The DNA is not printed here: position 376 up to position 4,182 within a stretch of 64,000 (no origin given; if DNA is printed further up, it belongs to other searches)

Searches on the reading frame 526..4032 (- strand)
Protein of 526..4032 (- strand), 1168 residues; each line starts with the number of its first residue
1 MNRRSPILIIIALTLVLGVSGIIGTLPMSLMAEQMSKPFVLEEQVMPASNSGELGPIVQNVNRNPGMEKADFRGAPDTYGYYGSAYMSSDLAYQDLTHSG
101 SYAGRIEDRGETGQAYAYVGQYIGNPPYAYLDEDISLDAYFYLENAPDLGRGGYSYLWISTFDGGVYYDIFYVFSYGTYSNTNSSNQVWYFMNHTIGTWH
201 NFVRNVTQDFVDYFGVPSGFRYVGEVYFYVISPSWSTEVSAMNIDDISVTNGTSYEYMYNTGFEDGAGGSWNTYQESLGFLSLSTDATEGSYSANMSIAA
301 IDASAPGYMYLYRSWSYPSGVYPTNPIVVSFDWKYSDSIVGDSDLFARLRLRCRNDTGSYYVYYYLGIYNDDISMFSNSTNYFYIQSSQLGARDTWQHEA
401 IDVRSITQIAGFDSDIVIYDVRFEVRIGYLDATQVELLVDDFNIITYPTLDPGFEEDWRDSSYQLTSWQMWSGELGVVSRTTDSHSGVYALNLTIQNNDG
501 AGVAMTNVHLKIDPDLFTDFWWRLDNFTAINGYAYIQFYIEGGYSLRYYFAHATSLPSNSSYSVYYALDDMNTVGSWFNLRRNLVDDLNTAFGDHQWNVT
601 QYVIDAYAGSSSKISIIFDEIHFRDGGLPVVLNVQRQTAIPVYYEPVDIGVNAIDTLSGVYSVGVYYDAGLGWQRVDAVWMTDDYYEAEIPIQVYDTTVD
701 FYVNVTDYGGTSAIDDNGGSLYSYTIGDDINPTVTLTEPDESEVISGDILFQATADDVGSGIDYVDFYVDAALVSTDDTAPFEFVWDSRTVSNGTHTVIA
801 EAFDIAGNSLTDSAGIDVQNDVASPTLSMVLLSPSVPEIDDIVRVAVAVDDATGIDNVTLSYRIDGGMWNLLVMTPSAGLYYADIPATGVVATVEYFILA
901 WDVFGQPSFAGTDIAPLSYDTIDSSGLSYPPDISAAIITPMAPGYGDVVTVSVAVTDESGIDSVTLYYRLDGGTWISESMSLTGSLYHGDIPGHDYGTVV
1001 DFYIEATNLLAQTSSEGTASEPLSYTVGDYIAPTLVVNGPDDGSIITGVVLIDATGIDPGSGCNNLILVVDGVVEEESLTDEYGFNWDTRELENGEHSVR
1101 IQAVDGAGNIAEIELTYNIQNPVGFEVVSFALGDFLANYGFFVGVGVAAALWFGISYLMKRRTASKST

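Call 24: search_protein_families(library=pfam, proteins=[window:526-4032:-], max_evalue=0.001)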
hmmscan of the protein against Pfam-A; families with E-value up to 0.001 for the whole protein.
window:526-4032:- (1168 aa): 3 families
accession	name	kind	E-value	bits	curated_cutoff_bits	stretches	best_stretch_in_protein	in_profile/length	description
PF17957.7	Big_7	-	1.7e-25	89.8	24.1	2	732-798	1-68/70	Bacterial Ig domain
PF19077.6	Big_13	-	1.1e-05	26.3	27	0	1071-1119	48-100/102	Bacterial Ig-like domain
PF13750.12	Big_3_3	-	1.8e-05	24.9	27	0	782-860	3-86/157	Bacterial Ig-like domain (group 3)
